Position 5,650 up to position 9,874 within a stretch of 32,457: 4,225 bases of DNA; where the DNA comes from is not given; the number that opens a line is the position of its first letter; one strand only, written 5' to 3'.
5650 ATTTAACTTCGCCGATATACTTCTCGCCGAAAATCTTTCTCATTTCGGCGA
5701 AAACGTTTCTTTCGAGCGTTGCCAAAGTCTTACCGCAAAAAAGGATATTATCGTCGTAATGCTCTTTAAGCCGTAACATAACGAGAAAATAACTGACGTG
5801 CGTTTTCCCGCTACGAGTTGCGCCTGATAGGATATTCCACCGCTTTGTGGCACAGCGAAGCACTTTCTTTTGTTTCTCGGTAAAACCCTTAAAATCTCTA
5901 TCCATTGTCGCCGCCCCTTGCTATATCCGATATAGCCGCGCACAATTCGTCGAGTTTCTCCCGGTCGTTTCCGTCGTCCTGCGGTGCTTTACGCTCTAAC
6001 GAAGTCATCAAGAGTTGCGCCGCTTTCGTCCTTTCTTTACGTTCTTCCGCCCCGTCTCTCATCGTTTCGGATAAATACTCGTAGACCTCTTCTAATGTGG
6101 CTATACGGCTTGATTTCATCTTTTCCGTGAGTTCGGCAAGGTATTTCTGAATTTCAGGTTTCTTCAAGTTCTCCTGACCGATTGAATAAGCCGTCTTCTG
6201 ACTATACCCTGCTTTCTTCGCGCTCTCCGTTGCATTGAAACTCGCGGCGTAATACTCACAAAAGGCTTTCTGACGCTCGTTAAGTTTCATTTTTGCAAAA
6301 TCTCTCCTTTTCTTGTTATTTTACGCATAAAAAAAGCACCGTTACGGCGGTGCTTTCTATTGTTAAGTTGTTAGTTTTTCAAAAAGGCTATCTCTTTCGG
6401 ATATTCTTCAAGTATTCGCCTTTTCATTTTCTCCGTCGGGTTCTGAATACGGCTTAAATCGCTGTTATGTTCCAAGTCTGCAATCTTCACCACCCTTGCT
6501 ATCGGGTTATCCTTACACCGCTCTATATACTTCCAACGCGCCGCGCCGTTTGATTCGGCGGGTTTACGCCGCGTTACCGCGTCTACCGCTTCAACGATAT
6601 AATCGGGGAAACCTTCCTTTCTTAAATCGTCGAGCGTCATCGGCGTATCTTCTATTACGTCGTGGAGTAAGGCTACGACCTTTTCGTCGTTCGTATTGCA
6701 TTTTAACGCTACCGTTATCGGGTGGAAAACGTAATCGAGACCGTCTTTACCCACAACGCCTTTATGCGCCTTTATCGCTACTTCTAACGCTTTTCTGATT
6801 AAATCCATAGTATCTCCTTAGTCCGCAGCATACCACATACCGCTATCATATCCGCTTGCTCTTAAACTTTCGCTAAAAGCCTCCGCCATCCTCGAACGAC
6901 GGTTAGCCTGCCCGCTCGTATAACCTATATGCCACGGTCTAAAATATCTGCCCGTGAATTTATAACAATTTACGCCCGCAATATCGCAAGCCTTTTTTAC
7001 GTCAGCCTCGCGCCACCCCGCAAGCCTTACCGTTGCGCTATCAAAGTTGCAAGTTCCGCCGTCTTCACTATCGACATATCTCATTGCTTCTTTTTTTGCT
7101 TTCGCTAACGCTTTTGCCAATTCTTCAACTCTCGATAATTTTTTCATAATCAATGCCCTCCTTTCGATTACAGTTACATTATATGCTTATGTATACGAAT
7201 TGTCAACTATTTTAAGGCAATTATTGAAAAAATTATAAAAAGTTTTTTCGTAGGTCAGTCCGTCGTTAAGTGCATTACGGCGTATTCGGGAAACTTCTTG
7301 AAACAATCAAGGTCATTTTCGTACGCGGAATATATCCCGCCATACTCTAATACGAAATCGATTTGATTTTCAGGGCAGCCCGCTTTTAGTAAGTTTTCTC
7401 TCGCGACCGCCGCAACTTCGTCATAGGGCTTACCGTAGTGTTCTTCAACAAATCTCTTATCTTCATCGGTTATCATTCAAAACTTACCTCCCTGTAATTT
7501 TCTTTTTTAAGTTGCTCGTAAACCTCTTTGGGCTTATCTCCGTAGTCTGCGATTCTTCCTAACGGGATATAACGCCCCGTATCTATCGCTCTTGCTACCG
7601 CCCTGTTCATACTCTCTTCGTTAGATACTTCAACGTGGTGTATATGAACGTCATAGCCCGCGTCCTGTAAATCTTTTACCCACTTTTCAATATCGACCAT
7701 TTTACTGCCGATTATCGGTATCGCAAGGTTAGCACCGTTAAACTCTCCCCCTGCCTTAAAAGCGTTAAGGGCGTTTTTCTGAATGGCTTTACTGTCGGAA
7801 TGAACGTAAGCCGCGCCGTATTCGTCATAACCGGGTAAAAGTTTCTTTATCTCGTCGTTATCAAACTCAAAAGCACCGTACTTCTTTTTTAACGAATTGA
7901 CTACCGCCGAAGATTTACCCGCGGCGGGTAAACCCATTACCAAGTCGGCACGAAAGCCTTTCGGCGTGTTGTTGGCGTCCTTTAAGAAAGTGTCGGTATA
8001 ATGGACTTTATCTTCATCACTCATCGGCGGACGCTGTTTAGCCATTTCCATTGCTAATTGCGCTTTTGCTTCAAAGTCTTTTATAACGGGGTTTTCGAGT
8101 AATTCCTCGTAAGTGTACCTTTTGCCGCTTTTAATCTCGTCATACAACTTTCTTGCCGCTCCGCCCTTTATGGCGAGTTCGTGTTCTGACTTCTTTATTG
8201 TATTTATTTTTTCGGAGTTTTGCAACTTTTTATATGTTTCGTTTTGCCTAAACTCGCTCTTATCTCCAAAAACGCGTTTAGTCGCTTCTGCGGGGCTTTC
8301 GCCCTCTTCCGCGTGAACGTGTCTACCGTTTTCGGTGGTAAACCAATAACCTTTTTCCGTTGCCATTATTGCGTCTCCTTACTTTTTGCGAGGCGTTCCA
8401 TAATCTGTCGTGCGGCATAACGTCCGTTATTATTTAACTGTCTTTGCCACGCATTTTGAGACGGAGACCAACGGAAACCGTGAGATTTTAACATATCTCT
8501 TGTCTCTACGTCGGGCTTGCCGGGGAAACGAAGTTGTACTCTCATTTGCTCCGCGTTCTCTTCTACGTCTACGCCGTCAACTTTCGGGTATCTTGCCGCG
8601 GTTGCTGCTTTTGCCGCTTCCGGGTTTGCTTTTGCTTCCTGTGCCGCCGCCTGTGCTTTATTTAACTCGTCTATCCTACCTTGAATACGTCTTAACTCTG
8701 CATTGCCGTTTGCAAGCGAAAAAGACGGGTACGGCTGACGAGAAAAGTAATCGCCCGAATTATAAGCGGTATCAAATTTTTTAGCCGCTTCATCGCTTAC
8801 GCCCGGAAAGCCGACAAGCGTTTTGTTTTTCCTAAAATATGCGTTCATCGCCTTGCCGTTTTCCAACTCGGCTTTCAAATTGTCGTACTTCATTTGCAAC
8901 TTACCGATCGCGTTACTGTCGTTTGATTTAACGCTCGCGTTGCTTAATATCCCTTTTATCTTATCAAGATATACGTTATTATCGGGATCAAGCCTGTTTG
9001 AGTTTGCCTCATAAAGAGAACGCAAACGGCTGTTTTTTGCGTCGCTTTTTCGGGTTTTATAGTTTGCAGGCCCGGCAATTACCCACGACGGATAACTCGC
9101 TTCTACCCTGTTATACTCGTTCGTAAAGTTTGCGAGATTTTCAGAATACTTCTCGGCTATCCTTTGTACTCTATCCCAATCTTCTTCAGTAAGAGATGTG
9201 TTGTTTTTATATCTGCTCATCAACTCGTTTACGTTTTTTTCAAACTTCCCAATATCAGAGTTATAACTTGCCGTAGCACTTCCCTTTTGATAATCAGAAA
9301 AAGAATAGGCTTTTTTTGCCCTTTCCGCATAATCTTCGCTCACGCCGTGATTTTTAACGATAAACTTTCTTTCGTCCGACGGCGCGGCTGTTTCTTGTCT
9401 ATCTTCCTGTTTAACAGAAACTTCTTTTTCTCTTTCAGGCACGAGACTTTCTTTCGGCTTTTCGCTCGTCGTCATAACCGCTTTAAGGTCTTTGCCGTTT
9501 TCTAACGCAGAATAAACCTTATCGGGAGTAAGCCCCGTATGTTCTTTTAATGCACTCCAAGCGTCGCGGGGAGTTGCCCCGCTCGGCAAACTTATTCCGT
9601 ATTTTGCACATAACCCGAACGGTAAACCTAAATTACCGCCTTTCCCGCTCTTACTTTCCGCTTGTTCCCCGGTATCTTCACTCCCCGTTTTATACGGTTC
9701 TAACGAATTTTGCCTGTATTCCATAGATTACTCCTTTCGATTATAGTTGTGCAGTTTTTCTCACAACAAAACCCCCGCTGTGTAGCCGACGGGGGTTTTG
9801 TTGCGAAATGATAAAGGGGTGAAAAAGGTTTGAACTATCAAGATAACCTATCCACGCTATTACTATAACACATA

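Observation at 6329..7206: Moron-like cassette just upstream of terS: perfect consensus promoter, 109-aa unknown plus stand-alone RelA/SpoT-type alarmone hydrolase, strong terminator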

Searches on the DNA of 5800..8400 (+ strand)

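Call 8: search_dna_similar(query=window:5800-8400:+, collection=phages, mode=distant)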
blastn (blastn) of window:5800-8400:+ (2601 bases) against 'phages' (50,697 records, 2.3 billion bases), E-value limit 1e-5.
Records with a match: 27; places in all: 27; records where one place covers at least 80% of the query: 0.
Best place of each record, by identity: 80-90% 27.
By first word of the organism name: Streptococcus 27.
By host as written in the record: Streptococcus pyogenes MGAS315 2; - 1; Streptococcus dysgalactiae ERR085023 1; Streptococcus dysgalactiae UT_4242_AB 1; Streptococcus equi 4047 1; Streptococcus equi DSM_20561 1; Streptococcus equi EQUI0007 1; Streptococcus equi EQUI0155 1; and 18 more.
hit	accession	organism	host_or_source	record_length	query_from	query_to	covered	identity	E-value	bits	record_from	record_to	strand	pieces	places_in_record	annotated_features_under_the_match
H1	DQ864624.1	Streptococcus phage P9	-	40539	351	416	3%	80.3%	3e-6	62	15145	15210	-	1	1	terminase small subunit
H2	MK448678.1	Streptococcus phage Javan135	Streptococcus dysgalactiae ERR085023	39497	351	416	3%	80.3%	3e-6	62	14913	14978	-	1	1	terminase small subunit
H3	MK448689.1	Streptococcus phage Javan163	Streptococcus dysgalactiae UT_4242_AB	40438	351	416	3%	80.3%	3e-6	62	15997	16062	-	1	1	terminase small subunit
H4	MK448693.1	Streptococcus phage Javan177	Streptococcus equi 4047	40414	351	416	3%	80.3%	3e-6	62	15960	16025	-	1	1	terminase small subunit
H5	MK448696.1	Streptococcus phage Javan183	Streptococcus equi DSM_20561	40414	351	416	3%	80.3%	3e-6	62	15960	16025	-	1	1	terminase small subunit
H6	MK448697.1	Streptococcus phage Javan185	Streptococcus equi EQUI0007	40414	351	416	3%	80.3%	3e-6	62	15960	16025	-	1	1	terminase small subunit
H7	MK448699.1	Streptococcus phage Javan189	Streptococcus equi EQUI0155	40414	351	416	3%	80.3%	3e-6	62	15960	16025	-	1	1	terminase small subunit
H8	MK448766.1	Streptococcus phage Javan465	Streptococcus pyogenes ERR172100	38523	351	416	3%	80.3%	3e-6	62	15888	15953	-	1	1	terminase small subunit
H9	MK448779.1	Streptococcus phage Javan497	Streptococcus pyogenes MGAS10394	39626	351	416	3%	80.3%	3e-6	62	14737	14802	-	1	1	terminase small subunit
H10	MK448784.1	Streptococcus phage Javan505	Streptococcus pyogenes MGAS2096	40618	351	416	3%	80.3%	3e-6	62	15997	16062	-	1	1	terminase small subunit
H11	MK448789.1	Streptococcus phage Javan513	Streptococcus pyogenes MGAS5005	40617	351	416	3%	80.3%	3e-6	62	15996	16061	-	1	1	terminase small subunit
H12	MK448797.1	Streptococcus phage Javan531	Streptococcus pyogenes SSI-1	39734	351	416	3%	80.3%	3e-6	62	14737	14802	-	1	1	terminase small subunit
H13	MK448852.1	Streptococcus phage Javan140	Streptococcus dysgalactiae ERR085059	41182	351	416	3%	80.3%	3e-6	62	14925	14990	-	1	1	terminase small subunit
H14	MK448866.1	Streptococcus phage Javan184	Streptococcus equi EQUI0005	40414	351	416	3%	80.3%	3e-6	62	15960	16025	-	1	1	terminase small subunit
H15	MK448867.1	Streptococcus phage Javan186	Streptococcus equi EQUI0022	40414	351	416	3%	80.3%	3e-6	62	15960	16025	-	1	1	terminase small subunit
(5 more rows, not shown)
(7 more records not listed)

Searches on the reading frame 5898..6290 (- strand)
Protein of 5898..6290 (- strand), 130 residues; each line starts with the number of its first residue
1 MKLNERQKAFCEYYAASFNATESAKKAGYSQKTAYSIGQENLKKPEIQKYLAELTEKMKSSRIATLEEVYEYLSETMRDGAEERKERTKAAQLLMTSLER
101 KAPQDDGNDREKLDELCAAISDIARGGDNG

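Call 4: search_protein_families(library=pfam, proteins=[window:5898-6290:-], max_evalue=0.1)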
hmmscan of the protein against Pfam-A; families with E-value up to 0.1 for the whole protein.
window:5898-6290:- (130 aa): 6 families
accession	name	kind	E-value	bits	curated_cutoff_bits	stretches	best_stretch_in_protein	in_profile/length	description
PF03592.21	Terminase_2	-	7.6e-25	88.6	26.1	1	3-80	1-78/141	Terminase small subunit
PF11796.13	DUF3323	-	0.003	17.9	26.6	1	38-104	23-92/209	Protein of unknown function N-terminus (DUF3323)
PF22928.2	INTS1_R4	-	0.012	16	27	1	43-101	9-64/102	Integrator complex subunit 1, R4 domain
PF18292.6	ZIP4_domain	-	0.033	14.4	26.3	1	46-127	73-157/160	Zinc transporter ZIP4 domain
PF07319.16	DnaI_N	-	0.064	14.3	24.1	1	30-78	17-66/94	Primosomal protein DnaI N-terminus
PF09192.16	Act-Frag_cataly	-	0.074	12.9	24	1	4-76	189-261/282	Actin-fragmin kinase, catalytic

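Call 5: search_protein_families(library=phrogs, proteins=[window:5898-6290:-], max_evalue=0.01)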
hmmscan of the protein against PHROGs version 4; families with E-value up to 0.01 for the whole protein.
window:5898-6290:- (130 aa): 8 families
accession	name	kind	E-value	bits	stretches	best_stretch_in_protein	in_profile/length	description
phrog_51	-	head and packaging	2e-29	104.1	1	1-88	87-175/261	terminase small subunit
phrog_17390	-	unknown function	1.6e-19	70.5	1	1-60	1-60/69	-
phrog_2606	-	head and packaging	7.5e-15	56.1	1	2-68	88-155/310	terminase small subunit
phrog_641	-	head and packaging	1.2e-10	43.1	1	1-60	1-60/162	terminase small subunit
phrog_5334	-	head and packaging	1.6e-05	26.1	1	5-95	19-109/162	terminase small subunit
phrog_13787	-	unknown function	0.005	18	0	2-42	121-160/172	-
phrog_2538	-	head and packaging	0.0055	17.8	1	1-78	1-80/129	terminase small subunit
phrog_4044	-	head and packaging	0.0067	16.9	0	4-36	26-58/180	terminase small subunit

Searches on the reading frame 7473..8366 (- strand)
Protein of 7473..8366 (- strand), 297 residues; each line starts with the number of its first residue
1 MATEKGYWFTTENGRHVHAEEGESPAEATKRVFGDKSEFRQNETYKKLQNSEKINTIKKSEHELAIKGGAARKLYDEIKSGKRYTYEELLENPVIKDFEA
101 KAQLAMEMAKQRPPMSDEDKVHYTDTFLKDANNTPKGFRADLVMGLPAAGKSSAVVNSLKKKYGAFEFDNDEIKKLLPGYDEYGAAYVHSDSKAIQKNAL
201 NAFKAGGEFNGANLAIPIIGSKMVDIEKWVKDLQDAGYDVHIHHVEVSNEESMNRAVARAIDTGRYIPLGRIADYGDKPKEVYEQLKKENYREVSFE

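Call 4: search_protein_families(library=pfam, proteins=[window:7473-8366:-], max_evalue=0.1)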
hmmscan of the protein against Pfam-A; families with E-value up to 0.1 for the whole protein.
window:7473-8366:- (297 aa): 3 families
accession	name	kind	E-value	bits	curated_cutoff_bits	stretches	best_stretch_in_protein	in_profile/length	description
PF06414.18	Zeta_toxin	-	2.3e-12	47.2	22.3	1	139-287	17-174/199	Zeta toxin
PF13671.12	AAA_33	-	0.0014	19.4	27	1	142-264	3-123/143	AAA domain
PF02806.24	Alpha-amylase_C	-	0.047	14.5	21.2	0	132-171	27-65/95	Alpha amylase, C-terminal all-beta domain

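Call 5: search_protein_families(library=phrogs, proteins=[window:7473-8366:-], max_evalue=0.01)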
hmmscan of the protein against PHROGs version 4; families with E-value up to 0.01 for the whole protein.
window:7473-8366:- (297 aa): 5 families
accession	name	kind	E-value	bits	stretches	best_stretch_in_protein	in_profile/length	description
phrog_24083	-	unknown function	7.2e-10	38.7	1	169-286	188-302/1233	-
phrog_9644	-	head and packaging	0.0002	21.8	1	142-288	6-142/341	head maturation protease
phrog_505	-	other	0.0005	20.6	1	142-274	6-135/295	polynucleotide kinase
phrog_16619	-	head and packaging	0.0025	16.3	1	142-268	435-568/1440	minor head protein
phrog_2071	-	other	0.0037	18.1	0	142-249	20-121/282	ATPase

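Call 6: search_protein_families(library=ncbifam, proteins=[window:7473-8366:-], max_evalue=0.1)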
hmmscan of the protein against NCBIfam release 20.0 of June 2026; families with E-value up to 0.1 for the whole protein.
window:7473-8366:- (297 aa): 2 families
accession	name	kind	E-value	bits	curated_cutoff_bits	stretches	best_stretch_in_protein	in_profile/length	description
NF005395.0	PRK06940.1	subfamily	0.005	16.3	280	1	225-265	37-77/276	SDR family oxidoreductase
TIGR02177.1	PorB_KorB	subfamily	0.012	15.1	261.9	1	230-291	203-261/286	2-oxoacid:acceptor oxidoreductase, beta subunit, pyruvate/2-ketoisovalerate family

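Call 72: search_solved_structures(query=window:7473-8366:-, max_evalue=0.01)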
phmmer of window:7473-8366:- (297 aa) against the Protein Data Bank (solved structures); distinct sequences matched with E-value up to 0.01: 0.

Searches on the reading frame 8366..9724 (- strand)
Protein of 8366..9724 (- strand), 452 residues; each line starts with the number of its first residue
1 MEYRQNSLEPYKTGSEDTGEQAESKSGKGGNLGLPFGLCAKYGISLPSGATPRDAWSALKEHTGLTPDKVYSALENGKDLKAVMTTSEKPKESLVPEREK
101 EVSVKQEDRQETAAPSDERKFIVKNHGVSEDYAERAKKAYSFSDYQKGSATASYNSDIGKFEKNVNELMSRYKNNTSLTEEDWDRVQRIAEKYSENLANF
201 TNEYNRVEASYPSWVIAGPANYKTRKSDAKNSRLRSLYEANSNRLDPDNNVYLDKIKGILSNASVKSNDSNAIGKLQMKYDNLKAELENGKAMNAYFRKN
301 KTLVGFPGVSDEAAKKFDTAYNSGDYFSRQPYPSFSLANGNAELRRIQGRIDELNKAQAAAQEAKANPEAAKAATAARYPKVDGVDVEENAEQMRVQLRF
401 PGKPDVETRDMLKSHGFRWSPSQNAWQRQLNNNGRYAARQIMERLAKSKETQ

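Call 4: search_protein_families(library=pfam, proteins=[window:8366-9724:-], max_evalue=0.1)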
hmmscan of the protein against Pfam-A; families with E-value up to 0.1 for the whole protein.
window:8366-9724:- (452 aa): 1 family
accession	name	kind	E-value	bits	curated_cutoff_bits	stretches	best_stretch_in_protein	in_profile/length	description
PF20203.3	DUF6565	-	0.047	14.4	24.5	0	173-203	3-34/86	Domain of unknown function (DUF6565)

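Call 5: search_protein_families(library=phrogs, proteins=[window:8366-9724:-], max_evalue=0.01)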
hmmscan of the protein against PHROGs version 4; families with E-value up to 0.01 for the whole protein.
window:8366-9724:- (452 aa): 2 families
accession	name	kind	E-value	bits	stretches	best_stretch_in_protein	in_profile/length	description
phrog_19458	-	DNA, RNA and nucleotide metabolism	1.8e-61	209.4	1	125-447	4-302/306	primase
phrog_6744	-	unknown function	1.2e-27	97.9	1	254-447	172-354/355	-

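Call 70: find_homologous_proteins(query=window:8366-9724:-, max_evalue=0.00001)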
Query window:8366-9724:- (452 aa): 1426 proteins with E <= 0.00001 among 8000 candidates; the best 120 are listed.
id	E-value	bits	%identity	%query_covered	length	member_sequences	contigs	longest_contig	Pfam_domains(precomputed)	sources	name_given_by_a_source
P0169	2.5e-290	981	99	100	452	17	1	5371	-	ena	-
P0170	1.6e-255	866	87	100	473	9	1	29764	-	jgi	jgi:hypothetical protein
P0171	1.2e-164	567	62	96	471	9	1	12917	-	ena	-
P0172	2.7e-164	565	55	94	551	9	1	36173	-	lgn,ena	-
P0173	1.2e-162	560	61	94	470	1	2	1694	-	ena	-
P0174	1.5e-162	560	71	77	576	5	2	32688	-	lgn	-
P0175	7.2e-162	557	61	99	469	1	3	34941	-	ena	-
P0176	3.4e-161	555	61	98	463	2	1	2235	-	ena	-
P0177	9.5e-160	550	69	78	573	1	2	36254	-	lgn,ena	-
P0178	4.0e-157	542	70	77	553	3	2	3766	-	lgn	-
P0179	7.6e-150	518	56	99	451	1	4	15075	-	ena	-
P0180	5.0e-149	515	57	96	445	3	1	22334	-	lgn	-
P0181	1.8e-146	507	62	84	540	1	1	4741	-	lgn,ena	-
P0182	2.2e-146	506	62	84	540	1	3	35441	-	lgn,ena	-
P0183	2.9e-146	506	62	84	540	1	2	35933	-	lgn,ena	-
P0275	2.3e-74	269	45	71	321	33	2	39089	-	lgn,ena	-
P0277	2.2e-69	253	43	72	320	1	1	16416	-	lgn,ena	-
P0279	3.9e-67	245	42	71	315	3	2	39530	PF12083.14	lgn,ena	-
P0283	2.2e-66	243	42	71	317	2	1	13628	-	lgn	-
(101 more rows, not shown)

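Call 71: search_solved_structures(query=window:8366-9724:-, max_evalue=1)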
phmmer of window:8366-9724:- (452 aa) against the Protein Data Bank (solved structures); distinct sequences matched with E-value up to 1: 0.

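Call 73: search_protein_families(library=pfam, max_evalue=0.01, proteins=[P0279, P0275, P0277, P0283, P0172, P0174])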
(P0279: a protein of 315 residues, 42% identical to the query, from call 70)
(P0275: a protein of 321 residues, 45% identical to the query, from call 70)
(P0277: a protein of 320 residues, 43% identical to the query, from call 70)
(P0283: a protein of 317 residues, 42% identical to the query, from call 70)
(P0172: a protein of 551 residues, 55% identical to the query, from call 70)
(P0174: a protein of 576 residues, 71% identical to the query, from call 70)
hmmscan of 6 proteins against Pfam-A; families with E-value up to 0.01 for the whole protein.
P0279 (315 aa): 1 family
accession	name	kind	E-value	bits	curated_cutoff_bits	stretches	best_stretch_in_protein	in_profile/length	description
PF12083.13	DUF3560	-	4e-06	27.4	27.2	1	109-176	52-121/124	Domain of unknown function (DUF3560)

P0275 (321 aa): 1 family
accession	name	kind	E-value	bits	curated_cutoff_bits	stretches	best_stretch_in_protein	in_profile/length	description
PF12083.13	DUF3560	-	0.0021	18.6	27.2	1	128-175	75-122/124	Domain of unknown function (DUF3560)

P0277 (320 aa): 1 family
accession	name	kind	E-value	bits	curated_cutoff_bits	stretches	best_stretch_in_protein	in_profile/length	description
PF12083.13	DUF3560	-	0.00031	21.3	27.2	1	106-177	53-123/124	Domain of unknown function (DUF3560)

P0283 (317 aa): 1 family
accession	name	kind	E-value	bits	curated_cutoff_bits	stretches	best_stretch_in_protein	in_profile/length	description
PF12083.13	DUF3560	-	0.00014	22.4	27.2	1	111-176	54-121/124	Domain of unknown function (DUF3560)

P0172 (551 aa): 0 families

P0174 (576 aa): 0 families

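Call 93: predict_structure(alignment_id=A4)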
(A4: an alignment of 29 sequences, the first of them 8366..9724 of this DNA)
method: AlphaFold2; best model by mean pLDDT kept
length: 452 residues; sequences in the alignment: 29
mean_pLDDT: 81.2   pTM: 0.59
mean pLDDT of the five models: 81.2, 80.5, 80.5, 80.3, 79.7
residues with pLDDT >= 90: 214; 70-90: 167; 50-70: 8; < 50: 63
segments of 3 or more residues with pLDDT < 50: 1-31, 85-116
pLDDT, mean of each block of 10 residues (from residue 1): 37 30 26 75 82 89 86 81 50 29 31 49 90 95 94 96 95 87 92 96 96 91 94 96 94 94 83 92 94 93 89 88 81 91 94 88 84 83 87 87 91 94 90 90 86 57
secondary structure, 60 per line:
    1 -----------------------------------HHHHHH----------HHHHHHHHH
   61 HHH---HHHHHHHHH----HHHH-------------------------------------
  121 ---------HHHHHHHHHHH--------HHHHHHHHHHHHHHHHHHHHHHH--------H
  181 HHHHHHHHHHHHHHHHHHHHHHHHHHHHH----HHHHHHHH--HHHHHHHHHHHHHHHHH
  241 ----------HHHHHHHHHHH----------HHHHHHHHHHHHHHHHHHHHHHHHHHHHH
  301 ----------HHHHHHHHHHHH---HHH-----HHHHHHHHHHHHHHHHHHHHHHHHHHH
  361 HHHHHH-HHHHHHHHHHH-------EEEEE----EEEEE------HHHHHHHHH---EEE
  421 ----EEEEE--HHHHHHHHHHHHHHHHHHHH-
elements in order: H36-41 H52-63 H67-75 H80-83 H130-140 H149-171 H180-209 H214-221 H224-240 H251-261 H272-300 H311-322 H334-366 H368-378 E386-390 E395-399 H406-414 E418-420 E425-429 H432-451

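Call 99: fold_search(model_id=the predicted structure, library=pdb)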
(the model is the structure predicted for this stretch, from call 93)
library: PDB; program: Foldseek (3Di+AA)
matches with E <= 10: 95; with E <= 0.001: 0
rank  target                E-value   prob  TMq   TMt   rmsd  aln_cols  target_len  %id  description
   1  3aov_A                5.9e-01  0.51  0.15  0.16  10.5       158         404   14  Crystal structure of Pyrococcus horikoshii kynurenine aminotransferase in complex with PLP (released 2011-10-12)
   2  3llw_B                6.5e-01  0.10  0.11  0.16  22.7       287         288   14  Crystal structure of geranyltransferase from helicobacter pylori 26695 (released 2010-03-31)
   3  1x0m                  7.1e-01  0.38  0.14  0.15  10.3       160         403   14  a Human Kynurenine Aminotransferase II Homologue from Pyrococcus horikoshii OT3 (released 2005-04-12)
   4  2zyj_A                7.5e-01  0.51  0.16  0.17  10.3       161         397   14  Crystal structure of LysN, alpha-aminoadipate aminotransferase (complexed with N-(5'-phosphopyridoxyl)-L-glutamate), f (released 2009-09-01)
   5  1v72                  8.6e-01  0.35  0.15  0.19   9.5       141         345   18  Crystal Structure of Phenylserine Aldolase from Pseudomonas Putida (released 2005-03-01)
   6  2z1y_A                9.1e-01  0.44  0.15  0.17  10.3       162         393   12  Crystal structure of LysN, alpha-aminoadipate aminotransferase (complexed with N-(5'-phosphopyridoxyl)-L-leucine), fro (released 2008-06-03)
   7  6erk_B                9.5e-01  0.44  0.16  0.17  10.2       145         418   15  Crystal structure of diaminopelargonic acid aminotransferase from Psychrobacter cryohalolentis (released 2018-09-26)
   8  7k0i_A                1.1e+00  0.41  0.15  0.15   7.8       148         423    9  Human serine palmitoyltransferase complex SPTLC1/SPLTC2/ssSPTa (released 2021-02-24)
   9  7k0m_A                1.2e+00  0.41  0.15  0.14   7.5       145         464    8  Human serine palmitoyltransferase complex SPTLC1/SPLTC2/ssSPTa/ORMDL3, class 1 (released 2021-02-24)
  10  3llw_A                1.2e+00  0.06  0.10  0.13  22.1       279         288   11  Crystal structure of geranyltransferase from helicobacter pylori 26695 (released 2010-03-31)
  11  8a1g_A                1.3e+00  0.09  0.09  0.15  28.2       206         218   11  Structure of the SNX1-SNX5 complex (released 2023-06-14)
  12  2v0o_C                1.6e+00  0.04  0.07  0.11  34.6       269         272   10  FCHO2 F-BAR domain (released 2007-06-26)
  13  8afz_A                1.7e+00  0.07  0.08  0.09  27.8       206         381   11  Architecture of the ESCPE-1 membrane coat (released 2023-06-21)
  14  6m4o_S                1.8e+00  0.16  0.14  0.14   7.6       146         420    6  Cryo-EM structure of the monomeric SPT-ORMDL3 complex (released 2021-02-10)
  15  2v0o_B                1.8e+00  0.04  0.07  0.11  28.3       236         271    8  FCHO2 F-BAR domain (released 2007-06-26)
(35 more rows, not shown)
